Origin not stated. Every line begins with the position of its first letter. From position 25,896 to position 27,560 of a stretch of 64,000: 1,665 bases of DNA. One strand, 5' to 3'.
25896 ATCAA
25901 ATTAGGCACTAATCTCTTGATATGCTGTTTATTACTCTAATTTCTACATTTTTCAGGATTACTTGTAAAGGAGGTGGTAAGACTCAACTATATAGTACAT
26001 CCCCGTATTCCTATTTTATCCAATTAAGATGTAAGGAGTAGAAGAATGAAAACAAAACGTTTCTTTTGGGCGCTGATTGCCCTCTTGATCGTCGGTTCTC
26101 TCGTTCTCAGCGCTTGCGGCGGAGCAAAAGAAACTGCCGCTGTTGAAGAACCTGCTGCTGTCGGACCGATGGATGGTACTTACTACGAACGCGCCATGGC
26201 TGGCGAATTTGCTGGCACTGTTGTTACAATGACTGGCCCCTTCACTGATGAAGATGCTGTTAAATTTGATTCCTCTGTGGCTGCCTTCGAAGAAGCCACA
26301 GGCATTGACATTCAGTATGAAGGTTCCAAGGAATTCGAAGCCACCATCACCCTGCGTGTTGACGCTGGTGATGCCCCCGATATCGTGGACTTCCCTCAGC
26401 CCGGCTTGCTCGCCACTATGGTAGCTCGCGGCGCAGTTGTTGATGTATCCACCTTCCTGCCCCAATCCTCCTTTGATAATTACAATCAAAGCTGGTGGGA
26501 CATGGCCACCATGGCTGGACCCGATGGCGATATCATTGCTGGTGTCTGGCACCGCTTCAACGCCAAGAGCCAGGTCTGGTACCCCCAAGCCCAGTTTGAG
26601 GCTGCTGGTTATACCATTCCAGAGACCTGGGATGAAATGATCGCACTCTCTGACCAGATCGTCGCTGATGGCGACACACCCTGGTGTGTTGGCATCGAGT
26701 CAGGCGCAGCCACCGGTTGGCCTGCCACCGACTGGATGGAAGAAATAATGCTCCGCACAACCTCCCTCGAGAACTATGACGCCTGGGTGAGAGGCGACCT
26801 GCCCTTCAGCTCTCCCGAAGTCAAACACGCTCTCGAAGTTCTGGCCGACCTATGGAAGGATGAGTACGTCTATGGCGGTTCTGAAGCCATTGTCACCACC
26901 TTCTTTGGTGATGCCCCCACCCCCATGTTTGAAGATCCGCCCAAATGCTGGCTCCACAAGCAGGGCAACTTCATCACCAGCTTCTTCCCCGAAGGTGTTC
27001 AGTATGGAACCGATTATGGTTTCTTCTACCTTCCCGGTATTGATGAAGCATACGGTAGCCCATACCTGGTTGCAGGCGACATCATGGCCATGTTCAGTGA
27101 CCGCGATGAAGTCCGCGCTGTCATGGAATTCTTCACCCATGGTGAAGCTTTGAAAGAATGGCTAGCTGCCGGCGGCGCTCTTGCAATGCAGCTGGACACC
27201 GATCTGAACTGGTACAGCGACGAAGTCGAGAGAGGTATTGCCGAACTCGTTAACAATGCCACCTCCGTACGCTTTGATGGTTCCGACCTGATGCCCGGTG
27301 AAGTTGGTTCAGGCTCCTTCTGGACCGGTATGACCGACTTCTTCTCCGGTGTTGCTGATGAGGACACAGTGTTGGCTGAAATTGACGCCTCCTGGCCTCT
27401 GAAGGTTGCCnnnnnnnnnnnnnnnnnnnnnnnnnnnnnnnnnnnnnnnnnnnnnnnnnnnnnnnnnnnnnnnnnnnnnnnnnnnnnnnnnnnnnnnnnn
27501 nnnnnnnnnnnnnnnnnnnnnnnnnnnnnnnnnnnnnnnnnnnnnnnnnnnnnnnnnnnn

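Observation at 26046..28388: One lipoprotein carrying two unrelated substrate-binding domains (CUT1 sugar-type + PhnD-type)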

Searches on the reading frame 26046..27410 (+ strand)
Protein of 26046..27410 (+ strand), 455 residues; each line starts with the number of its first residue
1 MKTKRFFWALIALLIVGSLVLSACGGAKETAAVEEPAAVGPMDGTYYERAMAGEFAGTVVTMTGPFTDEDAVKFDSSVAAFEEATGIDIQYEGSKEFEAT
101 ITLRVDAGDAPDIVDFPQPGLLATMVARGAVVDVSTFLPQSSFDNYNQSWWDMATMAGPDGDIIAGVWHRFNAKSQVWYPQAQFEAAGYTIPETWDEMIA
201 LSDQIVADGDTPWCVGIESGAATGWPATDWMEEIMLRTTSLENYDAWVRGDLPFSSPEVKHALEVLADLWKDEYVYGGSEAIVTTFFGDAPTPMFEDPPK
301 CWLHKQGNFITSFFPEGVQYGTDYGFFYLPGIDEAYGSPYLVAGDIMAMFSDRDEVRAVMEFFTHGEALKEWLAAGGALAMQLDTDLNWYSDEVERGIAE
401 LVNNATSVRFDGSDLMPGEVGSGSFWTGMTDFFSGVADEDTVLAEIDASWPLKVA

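Call 17: search_solved_structures(query=window:26046-27410:+, max_evalue=0.001, show_alignments=1)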
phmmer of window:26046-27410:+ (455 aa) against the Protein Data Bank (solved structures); distinct sequences matched with E-value up to 0.001: 14.
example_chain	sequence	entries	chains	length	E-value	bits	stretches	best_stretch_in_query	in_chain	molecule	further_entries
3ooa_A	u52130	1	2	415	2.4e-08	36.4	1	171-344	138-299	ABC transporter binding protein AcbH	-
3oo9_A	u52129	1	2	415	3e-08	36.1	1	171-344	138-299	ABC transporter binding protein AcbH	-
3oo7_A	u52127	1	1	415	3.1e-08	36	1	171-344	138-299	ABC transporter binding protein AcbH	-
3oo6_A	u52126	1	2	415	3.2e-08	36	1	171-344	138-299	ABC transporter binding protein AcbH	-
3oo8_A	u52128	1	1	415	3.2e-08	36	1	171-344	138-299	ABC transporter binding protein AcbH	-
2hq0_A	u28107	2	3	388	5.7e-06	28.6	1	101-219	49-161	Sugar ABC transporter, sugar-binding protein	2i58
2heu_A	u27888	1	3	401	6.1e-06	28.5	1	101-218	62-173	Sugar ABC transporter, sugar-binding protein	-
2hfb_A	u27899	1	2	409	6.4e-06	28.4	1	101-218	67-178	Sugar ABC transporter, sugar-binding protein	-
9h0n_A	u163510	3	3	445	6.6e-06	28.4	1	74-209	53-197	Extracellular solute-binding protein, family 1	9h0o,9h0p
6pql_A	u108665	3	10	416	6.6e-06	28.4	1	101-218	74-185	ABC transporter sugar-binding protein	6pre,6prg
3zkk_A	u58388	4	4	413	2.5e-05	26.4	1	77-346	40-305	XOS BINDING PROTEIN | PUTATIVE SUGAR TRANSPORTER SOLUTE-BINDING PROTEIN | SUGAR TRANSPORTER SOLUTE-BINDING PROTEIN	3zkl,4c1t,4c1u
9lff_A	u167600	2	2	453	3.3e-05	26.1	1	104-228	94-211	SN-glycerol-3-phophate ABC transporter, periplasmic SN-glycerol-3-phosphate-binding protei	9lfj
3vxb_A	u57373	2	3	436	3.8e-05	25.9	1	66-310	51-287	Putative sugar-binding lipoprotein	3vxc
6wpm_A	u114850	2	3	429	0.00099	21.2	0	100-202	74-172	Substrate-binding protein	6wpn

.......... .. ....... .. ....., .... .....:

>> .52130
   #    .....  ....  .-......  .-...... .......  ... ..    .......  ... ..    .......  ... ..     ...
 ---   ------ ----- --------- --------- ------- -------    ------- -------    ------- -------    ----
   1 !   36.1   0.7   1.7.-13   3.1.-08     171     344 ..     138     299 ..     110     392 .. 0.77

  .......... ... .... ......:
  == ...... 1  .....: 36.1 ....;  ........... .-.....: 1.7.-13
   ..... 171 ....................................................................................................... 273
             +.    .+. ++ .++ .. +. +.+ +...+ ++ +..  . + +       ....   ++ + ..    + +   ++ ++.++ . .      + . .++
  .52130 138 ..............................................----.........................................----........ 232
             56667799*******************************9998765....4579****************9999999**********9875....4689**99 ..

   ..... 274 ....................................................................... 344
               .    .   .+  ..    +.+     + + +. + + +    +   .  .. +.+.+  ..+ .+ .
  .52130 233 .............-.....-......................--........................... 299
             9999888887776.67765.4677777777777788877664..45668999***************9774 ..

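Call 61: predict_structure(alignment_id=A3)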
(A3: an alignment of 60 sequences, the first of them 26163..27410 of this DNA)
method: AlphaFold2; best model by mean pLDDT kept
length: 416 residues; sequences in the alignment: 60
mean_pLDDT: 94.0   pTM: 0.90
mean pLDDT of the five models: 94.0, 93.8, 92.8, 91.6, 90.7
residues with pLDDT >= 90: 373; 70-90: 31; 50-70: 8; < 50: 4
segments of 3 or more residues with pLDDT < 50: 1-3
pLDDT, mean of each block of 10 residues (from residue 1): 74 98 95 93 98 92 93 95 93 97 96 96 97 96 98 98 98 93 76 98 96 97 97 95 91 96 95 93 97 96 96 98 97 94 97 97 96 90 90 92 96 68
secondary structure, 60 per line:
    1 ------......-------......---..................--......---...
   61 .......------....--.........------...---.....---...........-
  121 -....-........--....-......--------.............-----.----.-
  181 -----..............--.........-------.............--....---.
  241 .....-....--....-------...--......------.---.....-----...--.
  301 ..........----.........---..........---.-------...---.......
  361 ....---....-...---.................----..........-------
elements in order: H7-12 E20-25 H29-46 E49-54 H58-67 E74-77 H80-88 H101-105 H109-115 E116-119 E122-125 E127-134 E137-140 H142-147 H156-168 H186-199 H202-210 H218-230 H240-245 H253-256 E264-266 H269-274 E285-289 E300-310 H315-323 H327-336 H354-364 E368-371 H379-395 H400-409

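Call 64: fold_search(model_id=the predicted structure, library=pdb)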
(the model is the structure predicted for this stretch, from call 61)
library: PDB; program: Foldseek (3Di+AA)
matches with E <= 10: 1431; with E <= 0.001: 933
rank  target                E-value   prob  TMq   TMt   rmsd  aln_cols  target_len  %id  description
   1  3ooa_A                2.3e-20  1.00  0.79  0.83   3.2       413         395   16  Crystal structures and biochemical characterization of the bacterial solute receptor AcbH reveal an unprecedented excl (released 2010-12-29)
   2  3oo8                  4.3e-20  1.00  0.77  0.82   3.4       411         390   16  Crystal structures and biochemical characterization of the bacterial solute receptor AcbH reveal an unprecedented exclus (released 2010-12-29)
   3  3oo9_A                6.4e-20  1.00  0.78  0.81   3.5       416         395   17  Crystal structures and biochemical characterization of the bacterial solute receptor AcbH reveal an unprecedented excl (released 2010-12-29)
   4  7ehu_A                1.9e-19  1.00  0.67  0.69   5.3       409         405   15  Chitin oligosaccharide binding protein (released 2021-07-07)
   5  7eho_A                2.6e-19  1.00  0.75  0.77   3.9       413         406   16  Chitin oligosaccharide binding protein (released 2021-07-07)
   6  3oo7                  3.0e-19  1.00  0.78  0.83   3.2       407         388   16  Crystal structures and biochemical characterization of the bacterial solute receptor AcbH reveal an unprecedented exclus (released 2010-12-29)
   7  5xpj_B                3.0e-19  1.00  0.69  0.73   4.5       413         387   17  Crystal Structure of Periplasmic glucose binding protein ppGBP deletion mutant- Del-ppGBP (released 2018-10-10)
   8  5xpj_A                3.1e-19  1.00  0.69  0.73   4.5       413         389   17  Crystal Structure of Periplasmic glucose binding protein ppGBP deletion mutant- Del-ppGBP (released 2018-10-10)
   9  3oo6_A                3.5e-19  1.00  0.67  0.71   5.1       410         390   17  Crystal structures and biochemical characterization of the bacterial solute receptor AcbH reveal an unprecedented excl (released 2010-12-29)
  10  2b3b_A                4.9e-19  1.00  0.64  0.68   5.6       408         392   15  Thermus thermophilus Glucose/Galactose Binding Protein With Bound Glucose (released 2006-07-18)
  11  7eho_B                5.5e-19  1.00  0.75  0.77   4.0       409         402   15  Chitin oligosaccharide binding protein (released 2021-07-07)
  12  2b3b_B                1.3e-18  1.00  0.65  0.68   5.4       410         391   16  Thermus thermophilus Glucose/Galactose Binding Protein With Bound Glucose (released 2006-07-18)
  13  5dvf_A                2.6e-18  1.00  0.69  0.73   4.7       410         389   16  Crystal structure of unliganded periplasmic glucose binding protein (ppGBP) from P. putida CSV86 (released 2016-02-17)
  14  4r2b_A                5.7e-18  1.00  0.62  0.65   5.9       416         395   18  Crystal structure of sugar transporter Oant_3817 from Ochrobactrum anthropi, target EFI-510528, with bound glucose (released 2014-08-27)
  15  4g68_A                7.6e-18  1.00  0.65  0.69   5.4       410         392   18  Biochemical and structural insights into xylan utilization by the thermophilic bacteriumcaldanaerobius polysaccharolyt (released 2012-08-22)
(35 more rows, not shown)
